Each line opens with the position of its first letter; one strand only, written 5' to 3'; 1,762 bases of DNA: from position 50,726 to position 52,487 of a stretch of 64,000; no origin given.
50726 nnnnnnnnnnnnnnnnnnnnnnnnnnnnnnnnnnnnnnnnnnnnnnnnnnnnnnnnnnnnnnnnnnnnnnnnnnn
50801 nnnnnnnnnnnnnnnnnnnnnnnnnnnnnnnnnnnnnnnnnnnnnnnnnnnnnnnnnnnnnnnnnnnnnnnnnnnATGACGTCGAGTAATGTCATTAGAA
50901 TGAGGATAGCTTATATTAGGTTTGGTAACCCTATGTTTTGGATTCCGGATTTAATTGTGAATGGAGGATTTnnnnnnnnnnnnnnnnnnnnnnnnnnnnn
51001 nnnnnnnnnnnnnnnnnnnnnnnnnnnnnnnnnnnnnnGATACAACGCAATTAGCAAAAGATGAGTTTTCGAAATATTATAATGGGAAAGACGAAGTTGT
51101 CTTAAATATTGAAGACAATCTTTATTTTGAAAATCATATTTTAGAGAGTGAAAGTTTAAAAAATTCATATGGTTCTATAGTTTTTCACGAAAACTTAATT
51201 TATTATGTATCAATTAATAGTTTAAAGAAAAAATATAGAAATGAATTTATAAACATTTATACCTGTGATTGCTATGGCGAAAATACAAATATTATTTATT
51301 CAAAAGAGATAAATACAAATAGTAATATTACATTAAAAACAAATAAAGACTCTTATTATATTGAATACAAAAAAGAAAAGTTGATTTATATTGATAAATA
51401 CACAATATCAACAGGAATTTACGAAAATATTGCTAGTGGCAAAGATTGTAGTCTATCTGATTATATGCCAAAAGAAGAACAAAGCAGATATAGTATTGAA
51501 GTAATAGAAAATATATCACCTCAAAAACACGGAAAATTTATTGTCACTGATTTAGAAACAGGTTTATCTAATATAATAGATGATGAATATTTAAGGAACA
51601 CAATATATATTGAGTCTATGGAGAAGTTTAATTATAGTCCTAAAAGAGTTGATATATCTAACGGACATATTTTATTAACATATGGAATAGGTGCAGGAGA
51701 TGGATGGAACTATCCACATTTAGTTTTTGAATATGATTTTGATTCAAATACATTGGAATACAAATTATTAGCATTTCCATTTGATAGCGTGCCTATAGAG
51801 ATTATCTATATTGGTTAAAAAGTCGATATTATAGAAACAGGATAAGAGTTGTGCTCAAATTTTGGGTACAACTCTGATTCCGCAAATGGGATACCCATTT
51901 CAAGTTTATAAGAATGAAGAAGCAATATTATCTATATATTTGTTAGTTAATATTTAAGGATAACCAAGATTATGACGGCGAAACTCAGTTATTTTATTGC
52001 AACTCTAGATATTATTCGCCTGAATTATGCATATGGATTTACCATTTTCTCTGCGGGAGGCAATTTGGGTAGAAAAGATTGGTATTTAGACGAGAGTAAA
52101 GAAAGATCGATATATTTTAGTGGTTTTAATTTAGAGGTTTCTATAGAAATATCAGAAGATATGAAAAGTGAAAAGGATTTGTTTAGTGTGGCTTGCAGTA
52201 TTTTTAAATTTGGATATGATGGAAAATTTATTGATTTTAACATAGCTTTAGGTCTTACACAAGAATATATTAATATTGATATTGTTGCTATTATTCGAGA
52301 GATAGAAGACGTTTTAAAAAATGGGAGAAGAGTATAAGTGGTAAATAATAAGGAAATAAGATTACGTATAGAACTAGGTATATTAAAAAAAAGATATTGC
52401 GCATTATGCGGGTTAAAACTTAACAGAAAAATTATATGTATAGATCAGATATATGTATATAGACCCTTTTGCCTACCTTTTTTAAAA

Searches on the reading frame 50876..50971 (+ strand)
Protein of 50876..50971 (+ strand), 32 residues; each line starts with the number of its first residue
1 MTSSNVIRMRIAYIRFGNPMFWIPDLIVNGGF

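Call 34: find_encoding_contigs(protein=window:50876-50971:+, flank=10000)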
Protein seq(32 aa) (32 aa): no gene with exactly this product is on record in the collection.

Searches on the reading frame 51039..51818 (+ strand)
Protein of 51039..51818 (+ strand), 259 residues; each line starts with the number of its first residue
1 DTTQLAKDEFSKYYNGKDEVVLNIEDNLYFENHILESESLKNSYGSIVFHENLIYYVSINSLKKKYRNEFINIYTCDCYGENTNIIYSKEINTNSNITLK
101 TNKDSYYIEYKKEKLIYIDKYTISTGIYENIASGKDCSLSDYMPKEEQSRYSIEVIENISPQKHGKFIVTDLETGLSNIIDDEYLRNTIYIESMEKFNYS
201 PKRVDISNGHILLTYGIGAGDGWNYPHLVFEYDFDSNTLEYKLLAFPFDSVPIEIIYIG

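Call 10: search_protein_families(library=pfam, proteins=[window:51039-51818:+], max_evalue=0.1)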
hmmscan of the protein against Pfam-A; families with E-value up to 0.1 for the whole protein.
window:51039-51818:+ (259 aa): 1 family
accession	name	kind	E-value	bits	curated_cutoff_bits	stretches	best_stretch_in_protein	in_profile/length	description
PF11256.13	SAV0927-like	-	0.0074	16.9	25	1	147-196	18-65/80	SAV0927-like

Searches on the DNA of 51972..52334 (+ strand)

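Call 63: search_rna_families(source=L015, start=1500, end=4200, threshold=evalue, max_evalue=1, show_alignments=2)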
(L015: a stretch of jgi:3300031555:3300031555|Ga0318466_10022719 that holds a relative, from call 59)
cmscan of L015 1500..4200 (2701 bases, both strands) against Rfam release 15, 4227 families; matches with E-value up to 1: 5.
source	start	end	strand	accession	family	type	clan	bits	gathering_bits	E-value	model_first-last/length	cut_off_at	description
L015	1927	2104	+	RF02001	group-II-D1D4-3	Intron;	CL00102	135.2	32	4.1e-29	1-170/170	no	Group II catalytic intron D1-D4-3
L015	2128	2201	+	RF01998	group-II-D1D4-1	Intron;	CL00102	58.8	35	2.3e-09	1-84/84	no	Group II catalytic intron D1-D4-1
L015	3641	3724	+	RF00029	Intron_gpII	Intron;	-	47.6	40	1.3e-07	1-77/77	no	Group II catalytic intron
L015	3565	3657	-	RF01771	rnk_leader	Cis-reg; leader;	-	25.3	50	0.23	1-109/109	no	Enterobacteria rnk leader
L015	2507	2550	+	RF02914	DUF805b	Cis-reg;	CL00115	15.5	35.6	0.62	1-35/35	no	DUF805b RNA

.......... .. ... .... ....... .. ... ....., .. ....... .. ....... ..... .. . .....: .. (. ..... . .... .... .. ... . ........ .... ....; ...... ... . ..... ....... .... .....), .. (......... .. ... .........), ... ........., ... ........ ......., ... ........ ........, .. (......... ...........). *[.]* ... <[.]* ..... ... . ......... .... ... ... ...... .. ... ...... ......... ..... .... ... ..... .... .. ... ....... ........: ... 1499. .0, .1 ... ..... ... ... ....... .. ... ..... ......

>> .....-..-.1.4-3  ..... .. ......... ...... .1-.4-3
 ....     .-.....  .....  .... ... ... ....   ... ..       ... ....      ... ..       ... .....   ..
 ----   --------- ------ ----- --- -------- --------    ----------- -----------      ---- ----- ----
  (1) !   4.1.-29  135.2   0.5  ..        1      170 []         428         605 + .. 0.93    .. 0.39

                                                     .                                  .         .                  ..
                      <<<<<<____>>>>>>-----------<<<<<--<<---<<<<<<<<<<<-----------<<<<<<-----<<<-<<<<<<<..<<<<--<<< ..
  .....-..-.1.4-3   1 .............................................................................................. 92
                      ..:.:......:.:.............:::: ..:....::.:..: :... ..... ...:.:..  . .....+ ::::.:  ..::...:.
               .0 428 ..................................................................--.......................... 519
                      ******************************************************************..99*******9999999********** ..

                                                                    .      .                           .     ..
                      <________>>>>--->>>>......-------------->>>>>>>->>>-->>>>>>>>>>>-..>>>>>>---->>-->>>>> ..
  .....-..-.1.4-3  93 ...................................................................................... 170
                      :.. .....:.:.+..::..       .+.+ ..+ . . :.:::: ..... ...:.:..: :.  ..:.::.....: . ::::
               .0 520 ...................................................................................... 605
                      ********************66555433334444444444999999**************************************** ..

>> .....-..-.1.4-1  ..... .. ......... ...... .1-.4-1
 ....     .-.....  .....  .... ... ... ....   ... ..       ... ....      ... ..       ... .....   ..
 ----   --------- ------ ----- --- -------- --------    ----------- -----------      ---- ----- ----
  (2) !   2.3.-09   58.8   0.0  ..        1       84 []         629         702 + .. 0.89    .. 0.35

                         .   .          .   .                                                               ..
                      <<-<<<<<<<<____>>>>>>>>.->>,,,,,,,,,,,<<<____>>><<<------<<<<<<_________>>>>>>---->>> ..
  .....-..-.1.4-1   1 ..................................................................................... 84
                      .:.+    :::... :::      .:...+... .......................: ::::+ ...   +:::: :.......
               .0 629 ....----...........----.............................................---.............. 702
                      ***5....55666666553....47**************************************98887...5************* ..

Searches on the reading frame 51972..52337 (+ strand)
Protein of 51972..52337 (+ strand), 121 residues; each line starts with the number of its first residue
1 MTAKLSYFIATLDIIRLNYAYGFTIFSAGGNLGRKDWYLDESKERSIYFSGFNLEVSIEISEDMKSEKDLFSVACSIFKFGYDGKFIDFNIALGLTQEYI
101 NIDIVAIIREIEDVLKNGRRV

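Call 10: search_protein_families(library=pfam, proteins=[window:51972-52337:+], max_evalue=0.1)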
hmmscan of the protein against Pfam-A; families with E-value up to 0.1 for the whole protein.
window:51972-52337:+ (121 aa): 0 families

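Call 45: search_protein_families(library=ncbifam, proteins=[window:51972-52334:+], max_evalue=0.1)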
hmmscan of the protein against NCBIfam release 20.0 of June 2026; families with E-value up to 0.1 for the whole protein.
window:51972-52334:+ (121 aa): 0 families

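Call 55: find_homologous_proteins(query=window:51972-52334:+)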
Query window:51972-52334:+ (121 aa): 1 proteins with E <= 0.001 among 2 candidates.
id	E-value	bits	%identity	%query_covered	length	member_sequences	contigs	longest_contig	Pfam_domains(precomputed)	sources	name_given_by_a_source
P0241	6.2e-72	257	100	100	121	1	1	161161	-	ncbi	-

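Call 56: find_encoding_contigs(protein=P0241, flank=10000)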
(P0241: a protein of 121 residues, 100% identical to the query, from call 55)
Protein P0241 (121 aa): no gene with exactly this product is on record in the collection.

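Call 59: find_encoding_contigs(protein=P0244, flank=10000, max_places=10)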
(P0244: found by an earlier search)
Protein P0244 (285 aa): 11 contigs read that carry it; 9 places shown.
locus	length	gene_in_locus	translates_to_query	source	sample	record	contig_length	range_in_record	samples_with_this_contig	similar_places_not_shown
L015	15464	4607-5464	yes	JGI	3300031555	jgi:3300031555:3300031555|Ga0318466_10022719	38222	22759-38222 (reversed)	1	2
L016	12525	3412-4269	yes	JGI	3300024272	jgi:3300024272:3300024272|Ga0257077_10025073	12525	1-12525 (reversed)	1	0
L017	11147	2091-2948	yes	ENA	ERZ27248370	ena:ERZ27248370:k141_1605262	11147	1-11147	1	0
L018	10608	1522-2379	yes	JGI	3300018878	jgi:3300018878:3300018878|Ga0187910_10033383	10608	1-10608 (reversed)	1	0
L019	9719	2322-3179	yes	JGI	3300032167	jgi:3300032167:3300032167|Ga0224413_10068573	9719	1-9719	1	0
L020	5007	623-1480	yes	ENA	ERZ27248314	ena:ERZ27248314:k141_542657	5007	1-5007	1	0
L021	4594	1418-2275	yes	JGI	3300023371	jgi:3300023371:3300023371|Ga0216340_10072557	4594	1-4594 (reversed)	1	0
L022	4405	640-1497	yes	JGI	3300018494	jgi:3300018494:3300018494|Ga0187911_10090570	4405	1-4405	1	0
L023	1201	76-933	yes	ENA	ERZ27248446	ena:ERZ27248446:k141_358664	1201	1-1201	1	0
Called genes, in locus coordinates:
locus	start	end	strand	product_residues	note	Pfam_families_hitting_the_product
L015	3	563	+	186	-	?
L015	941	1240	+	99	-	-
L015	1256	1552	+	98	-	-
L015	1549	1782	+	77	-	-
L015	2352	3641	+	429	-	PF00078:RVT_1, PF08388:GIIM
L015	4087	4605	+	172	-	-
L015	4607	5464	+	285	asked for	-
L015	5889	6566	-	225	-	PF07314:Lit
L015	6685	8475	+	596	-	PF08486:SpoIID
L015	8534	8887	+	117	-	PF03733:YccF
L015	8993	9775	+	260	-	-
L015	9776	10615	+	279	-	PF08543:Phos_pyr_kin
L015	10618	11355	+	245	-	PF02517:Rce1-like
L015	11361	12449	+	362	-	PF01264:Chorismate_synt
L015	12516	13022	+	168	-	PF00692:dUTPase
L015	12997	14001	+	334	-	PF01207:Dus, PF01180:DHO_dh (faint), PF01680:SOR_SNZ (faint), PF00977:His_biosynth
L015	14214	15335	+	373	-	PF01381:HTH_3, PF12844:HTH_19, PF13560:HTH_31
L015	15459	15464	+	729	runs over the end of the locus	PF00278:Orn_DAP_Arg_deC, PF02784:Orn_Arg_deC_N, PF01244:Peptidase_M19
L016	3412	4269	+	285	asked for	-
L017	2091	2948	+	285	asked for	-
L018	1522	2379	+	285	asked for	-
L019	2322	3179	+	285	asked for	-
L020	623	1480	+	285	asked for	-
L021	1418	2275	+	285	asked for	-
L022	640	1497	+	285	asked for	-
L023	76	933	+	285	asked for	-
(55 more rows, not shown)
